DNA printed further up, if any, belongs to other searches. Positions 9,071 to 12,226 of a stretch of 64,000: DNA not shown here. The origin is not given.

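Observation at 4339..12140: Two-gene surface operon: LamG-GDPD phosphodiesterase with slippage-prone acidic repeat anchor, plus a ~1,618-aa lipoprotein of six (Ig-like + CBM-like) modules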

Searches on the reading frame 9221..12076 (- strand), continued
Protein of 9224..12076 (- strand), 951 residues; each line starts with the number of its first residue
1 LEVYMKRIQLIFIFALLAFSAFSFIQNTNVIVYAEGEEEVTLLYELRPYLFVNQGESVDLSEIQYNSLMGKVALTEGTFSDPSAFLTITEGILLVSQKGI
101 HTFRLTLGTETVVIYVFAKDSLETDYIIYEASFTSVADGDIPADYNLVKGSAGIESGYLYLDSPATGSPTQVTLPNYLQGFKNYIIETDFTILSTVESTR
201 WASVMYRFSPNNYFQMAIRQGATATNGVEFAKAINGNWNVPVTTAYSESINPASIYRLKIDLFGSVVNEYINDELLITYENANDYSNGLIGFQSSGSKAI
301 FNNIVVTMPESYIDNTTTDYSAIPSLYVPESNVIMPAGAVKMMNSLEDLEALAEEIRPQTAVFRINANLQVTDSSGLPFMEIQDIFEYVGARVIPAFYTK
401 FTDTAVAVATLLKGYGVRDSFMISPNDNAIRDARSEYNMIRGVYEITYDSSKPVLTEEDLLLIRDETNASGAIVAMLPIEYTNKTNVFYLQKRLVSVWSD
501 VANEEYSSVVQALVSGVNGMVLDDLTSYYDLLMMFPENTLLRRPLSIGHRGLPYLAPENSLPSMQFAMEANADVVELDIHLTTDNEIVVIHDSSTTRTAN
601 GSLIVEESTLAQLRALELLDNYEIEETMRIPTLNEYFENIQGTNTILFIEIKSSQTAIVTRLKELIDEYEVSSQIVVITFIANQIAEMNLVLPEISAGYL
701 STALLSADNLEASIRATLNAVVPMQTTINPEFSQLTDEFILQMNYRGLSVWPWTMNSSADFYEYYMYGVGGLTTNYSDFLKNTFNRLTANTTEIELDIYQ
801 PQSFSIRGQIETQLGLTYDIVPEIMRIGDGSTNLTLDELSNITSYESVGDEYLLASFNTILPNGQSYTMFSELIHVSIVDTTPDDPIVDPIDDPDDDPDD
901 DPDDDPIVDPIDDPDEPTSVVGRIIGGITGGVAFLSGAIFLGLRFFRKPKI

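Call 17: search_solved_structures(query=window:9221-12064:-, max_evalue=0.01, show_alignments=2)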
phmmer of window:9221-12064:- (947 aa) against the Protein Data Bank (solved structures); distinct sequences matched with E-value up to 0.01: 30.
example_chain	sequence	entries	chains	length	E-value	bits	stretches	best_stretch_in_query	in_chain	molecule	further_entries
2pz0_A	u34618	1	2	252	9.9e-24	86.9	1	539-778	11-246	Glycerophosphoryl diester phosphodiesterase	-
5t91_A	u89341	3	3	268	7.1e-22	80.8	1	539-776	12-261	Glycerophosphoryl diester phosphodiesterase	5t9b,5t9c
9f49_AAA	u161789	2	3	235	3.2e-18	68.7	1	542-777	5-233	GP-PDE domain-containing protein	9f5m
9eul_A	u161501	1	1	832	2e-17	66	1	535-777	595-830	GP-PDE domain-containing protein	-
9euf_B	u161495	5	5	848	2.1e-17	66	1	535-777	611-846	GP-PDE domain-containing protein | ORF58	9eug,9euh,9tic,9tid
4r7o_A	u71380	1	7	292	6.6e-15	57.7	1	540-670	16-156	Glycerophosphoryl diester phosphodiesterase, putative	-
2oog_A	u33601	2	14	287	1.5e-14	56.5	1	536-779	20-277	Glycerophosphoryl diester phosphodiesterase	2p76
7e0v_A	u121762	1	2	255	7.1e-14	54.3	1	541-654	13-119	Glycerophosphodiester phosphodiesterase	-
4oec_A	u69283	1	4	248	7.1e-14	54.3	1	539-686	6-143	Glycerophosphoryl diester phosphodiesterase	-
7e2a_A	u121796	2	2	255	9e-13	50.7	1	541-654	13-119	Glycerophosphodiester phosphodiesterase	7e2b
3i10_A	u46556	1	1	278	1.1e-10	43.7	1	538-638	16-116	Putative Glycerophosphoryl diester phosphodiesterase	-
1v8e_A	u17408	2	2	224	2.3e-10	42.7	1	537-592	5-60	putative glycerophosphoryl diester phosphodiesterase | Glycerophosphoryl Diester Phosphodiesterase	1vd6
3qvq_A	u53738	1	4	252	3.7e-10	42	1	540-703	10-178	Phosphodiesterase Olei02445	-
3mz2_A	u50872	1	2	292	1.1e-09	40.4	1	525-667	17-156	Glycerophosphoryl diester phosphodiesterase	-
1zcc_A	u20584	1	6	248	1.5e-09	40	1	543-658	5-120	glycerophosphodiester phosphodiesterase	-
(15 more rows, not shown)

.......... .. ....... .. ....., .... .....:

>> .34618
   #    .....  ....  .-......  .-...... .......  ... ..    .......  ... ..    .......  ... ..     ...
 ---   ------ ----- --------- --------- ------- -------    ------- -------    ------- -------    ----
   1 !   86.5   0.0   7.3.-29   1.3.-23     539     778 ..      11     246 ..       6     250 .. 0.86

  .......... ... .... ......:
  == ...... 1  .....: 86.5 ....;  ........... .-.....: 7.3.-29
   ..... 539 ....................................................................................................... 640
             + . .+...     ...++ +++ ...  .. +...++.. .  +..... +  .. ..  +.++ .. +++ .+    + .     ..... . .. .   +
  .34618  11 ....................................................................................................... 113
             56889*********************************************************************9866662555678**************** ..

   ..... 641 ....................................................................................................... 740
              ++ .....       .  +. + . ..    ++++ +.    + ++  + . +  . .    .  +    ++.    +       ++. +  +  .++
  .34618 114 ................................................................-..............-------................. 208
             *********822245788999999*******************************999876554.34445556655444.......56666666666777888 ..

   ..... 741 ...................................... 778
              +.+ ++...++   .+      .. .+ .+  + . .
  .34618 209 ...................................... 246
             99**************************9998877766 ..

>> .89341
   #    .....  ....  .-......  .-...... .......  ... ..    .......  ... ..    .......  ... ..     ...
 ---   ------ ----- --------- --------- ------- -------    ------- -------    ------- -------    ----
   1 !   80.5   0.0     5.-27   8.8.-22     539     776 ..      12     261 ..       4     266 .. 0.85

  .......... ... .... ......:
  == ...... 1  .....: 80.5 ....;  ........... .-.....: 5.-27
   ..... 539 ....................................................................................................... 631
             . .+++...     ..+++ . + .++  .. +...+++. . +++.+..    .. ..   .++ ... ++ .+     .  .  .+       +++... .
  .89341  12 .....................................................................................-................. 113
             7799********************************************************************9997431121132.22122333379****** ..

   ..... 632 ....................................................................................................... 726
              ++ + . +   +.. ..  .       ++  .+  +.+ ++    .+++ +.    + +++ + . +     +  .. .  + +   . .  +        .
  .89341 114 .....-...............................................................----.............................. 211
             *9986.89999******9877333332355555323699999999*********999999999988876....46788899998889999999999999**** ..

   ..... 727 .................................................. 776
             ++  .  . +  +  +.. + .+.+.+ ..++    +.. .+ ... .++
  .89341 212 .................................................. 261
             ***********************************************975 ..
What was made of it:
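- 9737..10444 (-): Gene 1, residues 541-776: catalytic GDPD TIM barrel. PDB 2pz0 1e-23 and B. subtilis GlpQ 7e-22 (call 17).
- On GDPD (Pfam PF03009), glycerophosphodiester phosphodiesterase: They align with 2pz0 and GlpQ (call 17).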

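Call 29: find_encoding_contigs(protein=P0060, flank=10000, max_places=1)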
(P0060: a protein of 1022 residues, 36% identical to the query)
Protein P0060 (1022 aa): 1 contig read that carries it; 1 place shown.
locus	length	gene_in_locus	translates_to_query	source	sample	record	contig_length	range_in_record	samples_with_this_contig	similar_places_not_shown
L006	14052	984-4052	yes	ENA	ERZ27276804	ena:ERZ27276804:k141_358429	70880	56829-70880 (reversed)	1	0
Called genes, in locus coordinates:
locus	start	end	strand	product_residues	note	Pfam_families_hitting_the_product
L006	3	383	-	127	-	?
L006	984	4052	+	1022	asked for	PF03009:GDPD, PF09479:Flg_new (weak), PF16403:Bact_surface_Ig-like (faint)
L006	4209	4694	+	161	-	PF16403:Bact_surface_Ig-like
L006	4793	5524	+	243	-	-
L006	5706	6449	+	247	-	-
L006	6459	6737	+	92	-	PF02661:Fic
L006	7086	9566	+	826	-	PF17167:Glyco_hydro_94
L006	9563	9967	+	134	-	-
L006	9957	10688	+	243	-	PF03935:SKN1_KRE6_Sbg1 (faint), PF00722:Glyco_hydro_16, PF26113:GH16_XgeA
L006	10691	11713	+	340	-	PF00356:LacI, PF00532:Peripla_BP_1, PF13407:Peripla_BP_4, PF13377:Peripla_BP_3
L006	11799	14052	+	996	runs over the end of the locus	-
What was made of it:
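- So does the GDPD-Ig fusion P0060 (call 29).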

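Call 30: find_encoding_contigs(protein=P0037, flank=10000, max_places=1)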
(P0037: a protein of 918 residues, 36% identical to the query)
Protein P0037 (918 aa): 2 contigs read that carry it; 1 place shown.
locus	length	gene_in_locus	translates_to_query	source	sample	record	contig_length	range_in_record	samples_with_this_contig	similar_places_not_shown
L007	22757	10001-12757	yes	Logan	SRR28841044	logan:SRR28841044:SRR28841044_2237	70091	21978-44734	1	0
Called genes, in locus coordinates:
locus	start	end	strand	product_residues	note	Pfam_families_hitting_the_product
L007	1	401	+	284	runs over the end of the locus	PF00583:Acetyltransf_1, PF08445:FR47 (weak)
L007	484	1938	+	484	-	PF09479:Flg_new, PF03781:FGE-sulfatase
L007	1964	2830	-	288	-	PF00583:Acetyltransf_1, PF13420:Acetyltransf_4 (weak), PF13673:Acetyltransf_10 (weak), PF13508:Acetyltransf_7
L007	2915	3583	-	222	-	-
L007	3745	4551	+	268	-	PF00800:PDT, PF01842:ACT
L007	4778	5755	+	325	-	PF00005:ABC_tran, PF02463:SMC_N (faint), PF09383:NIL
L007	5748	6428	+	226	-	PF00528:BPD_transp_1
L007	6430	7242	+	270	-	PF03180:Lipoprotein_9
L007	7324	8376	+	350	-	PF07827:KNTase_C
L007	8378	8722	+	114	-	PF02311:AraC_binding (weak), PF07883:Cupin_2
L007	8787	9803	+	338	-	PF00356:LacI, PF01381:HTH_3 (weak), PF00532:Peripla_BP_1, PF13377:Peripla_BP_3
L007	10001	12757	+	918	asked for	PF03009:GDPD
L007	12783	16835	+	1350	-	PF16403:Bact_surface_Ig-like, PF02018:CBM_4_9, PF07523:Big_3 (weak), PF16403:Bact_surface_Ig-like, PF02018:CBM_4_9 (weak), PF16403:Bact_surface_Ig-like, PF02018:CBM_4_9 (weak), PF16403:Bact_surface_Ig-like (weak), +3 more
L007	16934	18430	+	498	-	PF00702:Hydrolase, PF12710:HAD, PF13419:HAD_2, PF00149:Metallophos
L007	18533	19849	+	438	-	PF00232:Glyco_hydro_1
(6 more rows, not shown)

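Call 34: find_related_loci(query=A1, collection=genome_contigs, flank=8000)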
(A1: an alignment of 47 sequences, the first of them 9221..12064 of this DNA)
Query A1 (947 aa) in genome_contigs; peptide patterns used: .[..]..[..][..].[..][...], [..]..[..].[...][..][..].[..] (x = any residue, [..] = any of these).
199 stretches matched a pattern; 174 encode a relative of the query (tblastn E <= 1e-3); the best 80 are kept; 80 distinct loci.
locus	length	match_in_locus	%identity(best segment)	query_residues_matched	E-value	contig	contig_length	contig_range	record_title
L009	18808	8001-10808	86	1-943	0e+0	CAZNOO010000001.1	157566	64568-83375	MAG TPA_asm: uncultured Candidatus Izemoplasmatales bacterium isolate SRP178699_co1_40 genome assembly, contig: NODE_27_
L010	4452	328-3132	63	1-947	0e+0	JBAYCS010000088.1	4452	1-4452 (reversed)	MAG: Acholeplasmataceae bacterium isolate SO_2016_CLC_T2_33 scaffold41021_PH3_Jul20_2016, whole genome shotgun sequence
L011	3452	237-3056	61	2-947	0e+0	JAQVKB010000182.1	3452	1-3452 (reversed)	MAG: Candidatus Izemoplasmatales bacterium isolate STE_77 NODE_93431_length_3452_cov_2.709474_Sandtown_E, whole genome s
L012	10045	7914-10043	65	1-710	0e+0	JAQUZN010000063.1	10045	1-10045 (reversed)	MAG: Candidatus Izemoplasmatales bacterium isolate STD2_261 NODE_26628_length_10045_cov_5.751966_Sandtown_D2, whole geno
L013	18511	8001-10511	48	43-876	0e+0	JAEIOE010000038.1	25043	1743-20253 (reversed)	MAG: Mycoplasmatota bacterium isolate MAG22 NODE_1414_length_25043_cov_73.284907, whole genome shotgun sequence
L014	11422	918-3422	49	43-874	0e+0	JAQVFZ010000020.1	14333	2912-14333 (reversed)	MAG: Candidatus Izemoplasmatales bacterium isolate STE_170 NODE_10065_length_14333_cov_3.976982_Sandtown_E, whole genome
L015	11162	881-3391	49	43-876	0e+0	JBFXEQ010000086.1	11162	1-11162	MAG: Bacteroidales bacterium isolate CA_2019_TPIn_12 NODE_21420_length_11162_cov_5.693702_TPIn, whole genome shotgun seq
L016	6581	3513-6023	49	43-876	0e+0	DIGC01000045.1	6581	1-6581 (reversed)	MAG TPA_asm: Bacillales bacterium UBA5732 UBA5732_contig_2397, whole genome shotgun sequence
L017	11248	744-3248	49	43-874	0e+0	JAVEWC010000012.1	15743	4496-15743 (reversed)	MAG: Candidatus Izemoplasmatales bacterium isolate BF4_136 NODE_11540_length_15743_cov_9.599001_Biofilm4, whole genome s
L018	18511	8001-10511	49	43-876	0e+0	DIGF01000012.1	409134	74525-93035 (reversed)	MAG TPA_asm: Bacillales bacterium UBA5729 UBA5729_contig_885, whole genome shotgun sequence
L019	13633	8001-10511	48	43-876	0e+0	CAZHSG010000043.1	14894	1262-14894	MAG TPA_asm: uncultured Candidatus Izemoplasmatales bacterium isolate SRP191223_co1_122 genome assembly, contig: NODE_42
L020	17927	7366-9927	47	33-885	0e+0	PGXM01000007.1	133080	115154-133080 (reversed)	MAG: Tenericutes bacterium HGW-Tenericutes-1 ig2103_sub10_scaffold_39, whole genome shotgun sequence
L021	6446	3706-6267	47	33-885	0e+0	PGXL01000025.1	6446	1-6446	MAG: Tenericutes bacterium HGW-Tenericutes-2 bjp_ig2102_scaffold_5147, whole genome shotgun sequence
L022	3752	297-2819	46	33-874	0e+0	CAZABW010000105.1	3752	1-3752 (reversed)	MAG TPA_asm: uncultured Candidatus Izemoplasmatales bacterium isolate binchicken_co27_449 genome assembly, contig: NODE_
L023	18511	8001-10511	46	43-876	0e+0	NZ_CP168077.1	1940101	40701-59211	Candidatus Izemoplasma sp. B36 chromosome, complete genome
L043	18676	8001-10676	35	43-947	5e-177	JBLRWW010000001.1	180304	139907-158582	MAG: Acholeplasmataceae bacterium isolate TamC05-21 NODE_5_length_180304_cov_7.994430, whole genome shotgun sequence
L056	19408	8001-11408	33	34-874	8e-141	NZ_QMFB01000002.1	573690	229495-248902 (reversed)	Paenibacillus contaminans strain CKOBP-6 scaffold2, whole genome shotgun sequence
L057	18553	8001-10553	33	35-887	1e-138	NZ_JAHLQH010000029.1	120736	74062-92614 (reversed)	Clostridium sp. MSJ-8 Md-8-1_ctg0006, whole genome shotgun sequence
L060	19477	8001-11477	32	34-876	9e-138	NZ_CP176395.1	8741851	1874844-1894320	Paenibacillus sp. MBLB4367 chromosome, complete genome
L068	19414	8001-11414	32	32-874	6e-132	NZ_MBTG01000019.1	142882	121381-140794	Paenibacillus ferrarius strain CY1 CY1_scaffold26, whole genome shotgun sequence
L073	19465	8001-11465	31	54-894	8e-131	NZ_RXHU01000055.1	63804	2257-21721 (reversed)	Paenibacillus whitsoniae strain MER 54 contig_55, whole genome shotgun sequence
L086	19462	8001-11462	31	54-897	5e-124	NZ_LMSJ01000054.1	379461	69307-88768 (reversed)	Paenibacillus sp. Soil766 contig_6, whole genome shotgun sequence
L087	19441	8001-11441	30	32-880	8e-124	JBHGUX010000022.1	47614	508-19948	MAG: Candidatus Pristimantibacillus sp. isolate bin.005_Ecombo k141_137505, whole genome shotgun sequence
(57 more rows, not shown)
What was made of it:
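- The enzyme core also occurs in walled Paenibacillus, Bacillus and Clostridium (call 34).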

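Call 39: predict_structure(alignment_id=A1)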
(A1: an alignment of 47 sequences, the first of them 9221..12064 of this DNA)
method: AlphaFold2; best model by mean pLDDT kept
length: 947 residues; sequences in the alignment: 47
mean_pLDDT: 88.1   pTM: 0.80
mean pLDDT of the five models: 88.1, 87.5, 86.8, 86.3, 85.3
residues with pLDDT >= 90: 682; 70-90: 164; 50-70: 42; < 50: 59
segments of 3 or more residues with pLDDT < 50: 21-34, 891-915, 917-920, 923-927, 939-947
pLDDT, mean of each block of 10 residues (from residue 1): 81 69 36 61 90 91 86 93 93 95 92 94 95 93 95 93 86 92 96 85 93 82 84 84 88 95 94 88 92 95 92 70 95 96 91 95 93 89 84 97 92 91 97 95 96 97 96 97 96 96 95 96 95 95 94 95 93 97 96 94 97 91 92 93 94 95 96 92 94 91 89 90 92 95 93 94 95 89 94 93 94 95 88 93 94 96 96 91 56 45 41 45 50 51 40
secondary structure, 60 per line:
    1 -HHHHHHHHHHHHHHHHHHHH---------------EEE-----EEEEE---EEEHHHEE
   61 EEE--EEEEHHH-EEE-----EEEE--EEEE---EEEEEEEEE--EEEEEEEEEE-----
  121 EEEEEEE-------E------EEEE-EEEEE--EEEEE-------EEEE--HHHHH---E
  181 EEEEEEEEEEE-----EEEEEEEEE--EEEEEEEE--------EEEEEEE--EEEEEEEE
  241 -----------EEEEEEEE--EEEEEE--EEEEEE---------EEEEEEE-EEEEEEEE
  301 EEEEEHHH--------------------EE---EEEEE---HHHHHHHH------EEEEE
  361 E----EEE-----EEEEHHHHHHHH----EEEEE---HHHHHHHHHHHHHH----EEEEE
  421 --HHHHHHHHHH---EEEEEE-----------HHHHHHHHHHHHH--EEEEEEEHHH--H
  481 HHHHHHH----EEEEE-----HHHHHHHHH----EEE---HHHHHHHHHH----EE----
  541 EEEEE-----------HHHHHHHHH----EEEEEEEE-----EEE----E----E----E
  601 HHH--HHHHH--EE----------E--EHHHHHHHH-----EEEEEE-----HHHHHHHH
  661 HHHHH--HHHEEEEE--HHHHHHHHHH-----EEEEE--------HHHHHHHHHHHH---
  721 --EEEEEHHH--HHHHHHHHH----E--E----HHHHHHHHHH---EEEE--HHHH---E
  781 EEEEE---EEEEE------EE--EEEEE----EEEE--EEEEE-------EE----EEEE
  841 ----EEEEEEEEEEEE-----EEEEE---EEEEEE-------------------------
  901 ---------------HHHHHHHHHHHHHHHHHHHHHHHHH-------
elements in order (helices of 4 or more, strands of 3 or more residues): H2-21 E37-39 E45-49 E53-55 E59-63 E66-69 E74-76 E82-85 E88-91 E95-103 E106-115 E121-127 E142-145 E147-151 E154-158 E166-169 H172-176 E180-191 E197-205 E208-215 E224-230 E233-240 E252-259 E262-267 E270-275 E285-291 E293-305 E334-338 H342-349 E356-361 E366-368 E374-377 H378-385 E390-394 H398-411 E416-420 H423-432 E436-441 H453-465 E468-474 H480-487 E492-496 H502-510 E515-517 H521-530 E541-545 H557-565 E570-577 E583-585 H606-610 H629-636 E642-647 H653-665 E671-675 H678-687 E693-697 H706-717 E723-727 H733-741 H754-763 E767-770 H773-776 E780-785 E789-793 E804-808 E813-816 E819-823 E837-840 E845-856 E862-866 E870-875 H916-940
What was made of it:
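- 11720..11956 (-): Gene 1, residues 37-115: N-terminal all-beta (Ig-like) domain, after a signal peptide (about residues 1-30). AF2 model (call 39): pLDDT about 90, beta strands only.
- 9440..9727 (-): Gene 1, residues 780-875: C-terminal beta-sandwich. AF2 model (call 39).
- Checked: AlphaFold2 gives a jelly roll at residues 121-305 (call 39).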
